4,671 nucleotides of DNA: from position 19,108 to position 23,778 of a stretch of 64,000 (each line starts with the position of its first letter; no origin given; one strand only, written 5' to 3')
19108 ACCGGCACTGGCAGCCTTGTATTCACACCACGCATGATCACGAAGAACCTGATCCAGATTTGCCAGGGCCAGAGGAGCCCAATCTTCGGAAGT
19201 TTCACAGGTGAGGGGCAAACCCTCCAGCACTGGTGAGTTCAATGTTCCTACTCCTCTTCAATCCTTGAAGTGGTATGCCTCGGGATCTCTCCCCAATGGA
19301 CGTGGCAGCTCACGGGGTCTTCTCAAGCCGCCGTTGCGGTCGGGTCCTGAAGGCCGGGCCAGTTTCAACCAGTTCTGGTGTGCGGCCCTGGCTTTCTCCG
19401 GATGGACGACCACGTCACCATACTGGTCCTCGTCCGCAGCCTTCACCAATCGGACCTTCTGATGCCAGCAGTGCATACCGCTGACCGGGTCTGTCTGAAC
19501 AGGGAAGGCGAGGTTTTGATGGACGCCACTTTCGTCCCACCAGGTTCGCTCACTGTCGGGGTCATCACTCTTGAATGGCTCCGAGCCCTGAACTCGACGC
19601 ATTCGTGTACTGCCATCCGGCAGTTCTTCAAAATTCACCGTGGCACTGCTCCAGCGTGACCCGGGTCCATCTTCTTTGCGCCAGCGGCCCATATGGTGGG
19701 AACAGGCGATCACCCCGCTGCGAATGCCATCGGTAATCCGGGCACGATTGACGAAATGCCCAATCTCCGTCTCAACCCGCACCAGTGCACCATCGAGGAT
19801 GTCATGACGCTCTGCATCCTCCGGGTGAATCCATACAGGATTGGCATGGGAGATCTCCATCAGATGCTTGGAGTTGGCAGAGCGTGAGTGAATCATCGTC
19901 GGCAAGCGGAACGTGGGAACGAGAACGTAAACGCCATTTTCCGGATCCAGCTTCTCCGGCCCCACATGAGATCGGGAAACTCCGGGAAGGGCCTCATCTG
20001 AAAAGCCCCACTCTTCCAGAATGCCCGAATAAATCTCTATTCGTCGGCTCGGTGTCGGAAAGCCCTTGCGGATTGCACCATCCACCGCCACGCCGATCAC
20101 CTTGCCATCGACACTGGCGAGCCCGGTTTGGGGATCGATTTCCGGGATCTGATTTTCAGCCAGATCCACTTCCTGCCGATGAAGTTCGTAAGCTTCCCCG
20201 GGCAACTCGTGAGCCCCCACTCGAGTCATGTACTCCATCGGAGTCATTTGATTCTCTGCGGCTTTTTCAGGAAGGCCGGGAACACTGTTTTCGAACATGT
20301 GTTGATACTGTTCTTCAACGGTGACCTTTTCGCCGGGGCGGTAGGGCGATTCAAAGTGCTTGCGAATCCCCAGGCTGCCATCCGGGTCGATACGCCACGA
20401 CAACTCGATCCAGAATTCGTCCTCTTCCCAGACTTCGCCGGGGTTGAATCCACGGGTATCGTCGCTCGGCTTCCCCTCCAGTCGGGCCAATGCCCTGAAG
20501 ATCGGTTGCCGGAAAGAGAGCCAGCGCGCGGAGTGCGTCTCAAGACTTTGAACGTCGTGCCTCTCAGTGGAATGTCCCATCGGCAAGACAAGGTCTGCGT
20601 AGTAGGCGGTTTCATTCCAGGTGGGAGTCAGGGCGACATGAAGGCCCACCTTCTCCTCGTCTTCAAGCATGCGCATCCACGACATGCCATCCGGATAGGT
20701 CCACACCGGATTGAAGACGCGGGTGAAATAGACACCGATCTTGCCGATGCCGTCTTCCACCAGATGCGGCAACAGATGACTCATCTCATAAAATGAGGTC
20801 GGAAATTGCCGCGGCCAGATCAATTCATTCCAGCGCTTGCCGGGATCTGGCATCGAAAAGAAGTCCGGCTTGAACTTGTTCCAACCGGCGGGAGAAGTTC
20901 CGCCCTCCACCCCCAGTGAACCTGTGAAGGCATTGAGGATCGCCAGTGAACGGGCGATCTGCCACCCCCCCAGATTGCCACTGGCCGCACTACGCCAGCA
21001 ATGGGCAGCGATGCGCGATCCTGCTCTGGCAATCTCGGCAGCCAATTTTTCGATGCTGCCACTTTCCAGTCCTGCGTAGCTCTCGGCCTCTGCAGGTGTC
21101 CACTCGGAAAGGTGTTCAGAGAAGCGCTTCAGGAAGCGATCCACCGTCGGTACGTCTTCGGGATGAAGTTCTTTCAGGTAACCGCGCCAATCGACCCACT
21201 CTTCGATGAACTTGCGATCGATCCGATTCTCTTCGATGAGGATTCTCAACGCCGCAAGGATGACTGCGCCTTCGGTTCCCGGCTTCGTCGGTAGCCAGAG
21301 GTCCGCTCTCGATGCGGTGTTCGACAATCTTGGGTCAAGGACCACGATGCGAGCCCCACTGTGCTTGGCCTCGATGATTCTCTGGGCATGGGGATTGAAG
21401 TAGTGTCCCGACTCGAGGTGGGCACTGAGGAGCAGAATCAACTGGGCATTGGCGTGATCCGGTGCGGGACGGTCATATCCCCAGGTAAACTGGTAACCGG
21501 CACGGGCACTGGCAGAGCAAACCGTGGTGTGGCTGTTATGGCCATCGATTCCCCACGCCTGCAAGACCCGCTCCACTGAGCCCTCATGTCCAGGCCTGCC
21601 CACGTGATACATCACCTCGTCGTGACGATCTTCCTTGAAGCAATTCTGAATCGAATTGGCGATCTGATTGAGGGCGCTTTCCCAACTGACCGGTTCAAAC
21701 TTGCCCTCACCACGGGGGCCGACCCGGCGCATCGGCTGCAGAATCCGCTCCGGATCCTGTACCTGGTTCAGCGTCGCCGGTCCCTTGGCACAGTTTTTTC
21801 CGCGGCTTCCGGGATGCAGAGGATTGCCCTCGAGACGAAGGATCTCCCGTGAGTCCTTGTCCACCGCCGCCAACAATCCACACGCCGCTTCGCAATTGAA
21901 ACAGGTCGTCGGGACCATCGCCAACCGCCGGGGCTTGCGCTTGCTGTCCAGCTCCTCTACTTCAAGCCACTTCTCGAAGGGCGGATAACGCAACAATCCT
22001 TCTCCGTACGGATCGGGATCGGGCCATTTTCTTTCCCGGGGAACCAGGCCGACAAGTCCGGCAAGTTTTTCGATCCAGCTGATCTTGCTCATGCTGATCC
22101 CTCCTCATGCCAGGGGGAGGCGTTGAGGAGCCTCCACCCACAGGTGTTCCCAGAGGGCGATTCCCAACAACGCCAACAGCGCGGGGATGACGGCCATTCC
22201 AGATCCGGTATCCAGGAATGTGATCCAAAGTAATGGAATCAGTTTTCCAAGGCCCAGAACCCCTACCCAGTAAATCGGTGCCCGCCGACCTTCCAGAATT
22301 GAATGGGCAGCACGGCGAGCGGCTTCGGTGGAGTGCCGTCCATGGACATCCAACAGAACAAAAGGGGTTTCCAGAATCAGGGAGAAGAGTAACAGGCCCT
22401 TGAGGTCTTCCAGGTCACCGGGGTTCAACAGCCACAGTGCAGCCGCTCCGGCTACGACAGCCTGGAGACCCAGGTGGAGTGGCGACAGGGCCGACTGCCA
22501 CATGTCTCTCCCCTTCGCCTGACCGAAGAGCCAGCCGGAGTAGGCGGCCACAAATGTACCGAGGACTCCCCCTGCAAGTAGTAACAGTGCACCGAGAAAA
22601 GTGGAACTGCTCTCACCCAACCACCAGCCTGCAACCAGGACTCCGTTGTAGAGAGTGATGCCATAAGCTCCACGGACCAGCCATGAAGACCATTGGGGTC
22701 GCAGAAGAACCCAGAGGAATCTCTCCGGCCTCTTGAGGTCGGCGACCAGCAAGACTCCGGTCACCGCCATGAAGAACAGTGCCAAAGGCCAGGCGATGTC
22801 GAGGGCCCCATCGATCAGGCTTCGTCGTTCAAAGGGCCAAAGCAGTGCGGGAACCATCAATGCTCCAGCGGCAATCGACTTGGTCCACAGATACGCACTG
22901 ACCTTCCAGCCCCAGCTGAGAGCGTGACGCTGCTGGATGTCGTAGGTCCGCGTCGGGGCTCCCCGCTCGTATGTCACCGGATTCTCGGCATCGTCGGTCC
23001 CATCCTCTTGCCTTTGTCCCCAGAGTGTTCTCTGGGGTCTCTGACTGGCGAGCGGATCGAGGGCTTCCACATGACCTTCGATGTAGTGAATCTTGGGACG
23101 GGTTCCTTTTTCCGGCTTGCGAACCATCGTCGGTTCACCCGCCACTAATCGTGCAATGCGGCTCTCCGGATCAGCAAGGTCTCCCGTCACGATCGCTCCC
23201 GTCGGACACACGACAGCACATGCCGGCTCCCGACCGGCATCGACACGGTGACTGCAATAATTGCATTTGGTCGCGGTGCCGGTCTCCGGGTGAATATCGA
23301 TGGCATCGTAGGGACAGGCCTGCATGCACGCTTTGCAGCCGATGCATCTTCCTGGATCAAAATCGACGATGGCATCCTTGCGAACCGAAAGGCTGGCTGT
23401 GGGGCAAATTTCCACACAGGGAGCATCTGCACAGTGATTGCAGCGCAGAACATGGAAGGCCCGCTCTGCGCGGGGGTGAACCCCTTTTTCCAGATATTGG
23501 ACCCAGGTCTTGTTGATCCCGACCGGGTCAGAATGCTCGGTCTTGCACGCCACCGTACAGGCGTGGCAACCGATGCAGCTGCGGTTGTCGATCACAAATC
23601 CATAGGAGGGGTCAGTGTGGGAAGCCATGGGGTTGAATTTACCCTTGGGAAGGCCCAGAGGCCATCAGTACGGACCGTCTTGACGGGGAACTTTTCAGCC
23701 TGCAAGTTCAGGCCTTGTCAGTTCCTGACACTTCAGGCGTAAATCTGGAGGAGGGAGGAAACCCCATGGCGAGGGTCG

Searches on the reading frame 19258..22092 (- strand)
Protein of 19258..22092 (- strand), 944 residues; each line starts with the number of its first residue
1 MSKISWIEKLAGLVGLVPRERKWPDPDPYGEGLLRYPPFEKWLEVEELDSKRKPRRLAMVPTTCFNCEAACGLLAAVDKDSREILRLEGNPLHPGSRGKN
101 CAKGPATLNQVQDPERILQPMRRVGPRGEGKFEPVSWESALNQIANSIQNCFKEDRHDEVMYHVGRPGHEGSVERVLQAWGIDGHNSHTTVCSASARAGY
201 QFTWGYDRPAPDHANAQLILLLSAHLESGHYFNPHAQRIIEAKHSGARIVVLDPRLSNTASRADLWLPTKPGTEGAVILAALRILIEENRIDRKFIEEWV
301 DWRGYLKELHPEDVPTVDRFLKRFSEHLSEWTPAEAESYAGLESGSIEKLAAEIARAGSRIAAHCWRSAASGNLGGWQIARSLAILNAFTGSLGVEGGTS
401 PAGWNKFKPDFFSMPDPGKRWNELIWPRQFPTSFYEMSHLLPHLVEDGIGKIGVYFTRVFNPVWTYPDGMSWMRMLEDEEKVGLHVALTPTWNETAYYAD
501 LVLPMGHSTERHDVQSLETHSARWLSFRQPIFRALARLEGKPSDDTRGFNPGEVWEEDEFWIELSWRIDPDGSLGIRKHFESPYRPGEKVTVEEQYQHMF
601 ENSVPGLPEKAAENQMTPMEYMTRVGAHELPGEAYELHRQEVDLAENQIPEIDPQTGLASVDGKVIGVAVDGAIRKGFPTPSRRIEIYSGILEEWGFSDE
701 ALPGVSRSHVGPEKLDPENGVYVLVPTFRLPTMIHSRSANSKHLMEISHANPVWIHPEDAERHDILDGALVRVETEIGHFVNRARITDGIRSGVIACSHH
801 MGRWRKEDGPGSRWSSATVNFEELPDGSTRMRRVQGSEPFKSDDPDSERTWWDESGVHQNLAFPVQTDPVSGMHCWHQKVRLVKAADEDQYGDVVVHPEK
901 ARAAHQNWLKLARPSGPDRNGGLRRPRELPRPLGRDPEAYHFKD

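Call 59: search_protein_families(library=pfam, proteins=[window:19258-22092:-], max_evalue=0.00001)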
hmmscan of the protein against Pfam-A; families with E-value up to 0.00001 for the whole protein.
window:19258-22092:- (944 aa): 3 families
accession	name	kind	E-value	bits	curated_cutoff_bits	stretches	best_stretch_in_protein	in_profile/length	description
PF00384.28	Molybdopterin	-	6.3e-23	81.8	24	1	116-515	1-320/353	Molybdopterin oxidoreductase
PF01568.27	Molydop_binding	-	4e-16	59.5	26.8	1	727-803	5-82/110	Molydopterin dinucleotide binding domain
PF04879.21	Molybdop_Fe4S4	-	7.9e-11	42.2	22.7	1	59-111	3-53/55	Molybdopterin oxidoreductase Fe4S4 domain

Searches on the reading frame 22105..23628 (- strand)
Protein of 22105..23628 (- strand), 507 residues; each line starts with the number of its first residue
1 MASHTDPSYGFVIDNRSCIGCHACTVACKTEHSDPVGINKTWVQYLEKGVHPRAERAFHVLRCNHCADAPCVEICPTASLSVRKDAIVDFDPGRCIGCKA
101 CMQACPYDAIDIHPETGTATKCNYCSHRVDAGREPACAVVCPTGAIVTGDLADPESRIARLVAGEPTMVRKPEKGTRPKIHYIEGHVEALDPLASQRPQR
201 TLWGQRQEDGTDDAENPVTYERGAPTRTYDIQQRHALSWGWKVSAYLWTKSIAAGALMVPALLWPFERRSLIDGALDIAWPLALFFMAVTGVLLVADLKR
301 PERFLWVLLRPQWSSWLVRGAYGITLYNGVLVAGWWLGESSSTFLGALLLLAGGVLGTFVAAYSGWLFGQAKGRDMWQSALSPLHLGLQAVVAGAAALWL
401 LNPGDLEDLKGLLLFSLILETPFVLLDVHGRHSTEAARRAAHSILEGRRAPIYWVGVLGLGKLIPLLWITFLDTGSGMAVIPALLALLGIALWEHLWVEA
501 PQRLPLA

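Call 59: search_protein_families(library=pfam, proteins=[window:22105-23628:-], max_evalue=0.00001)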
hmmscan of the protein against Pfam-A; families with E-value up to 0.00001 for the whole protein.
window:22105-23628:- (507 aa): 8 families
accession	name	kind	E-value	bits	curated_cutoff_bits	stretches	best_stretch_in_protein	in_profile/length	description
PF13247.11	Fer4_11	-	2.1e-20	73.2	26.2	1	60-150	7-99/100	4Fe-4S dicluster domain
PF03916.19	NrfD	-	1.1e-19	71.7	25.8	1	232-492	4-299/313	Polysulphide reductase, NrfD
PF12838.12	Fer4_7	-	1.1e-11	45.5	27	1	62-109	1-52/52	4Fe-4S dicluster domain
PF00037.32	Fer4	-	6.5e-11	42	21.1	1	89-111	2-24/24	4Fe-4S binding domain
PF12837.12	Fer4_6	-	4.3e-10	39.5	25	1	87-110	1-24/24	4Fe-4S binding domain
PF13187.11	Fer4_9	-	7e-10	39.2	27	1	18-77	2-49/52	4Fe-4S dicluster domain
PF12797.12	Fer4_2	-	1.6e-08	34.4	24.5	1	88-107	3-22/22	4Fe-4S binding domain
PF13237.11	Fer4_10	-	4.4e-08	33.4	25.5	0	90-142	4-53/53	4Fe-4S dicluster domain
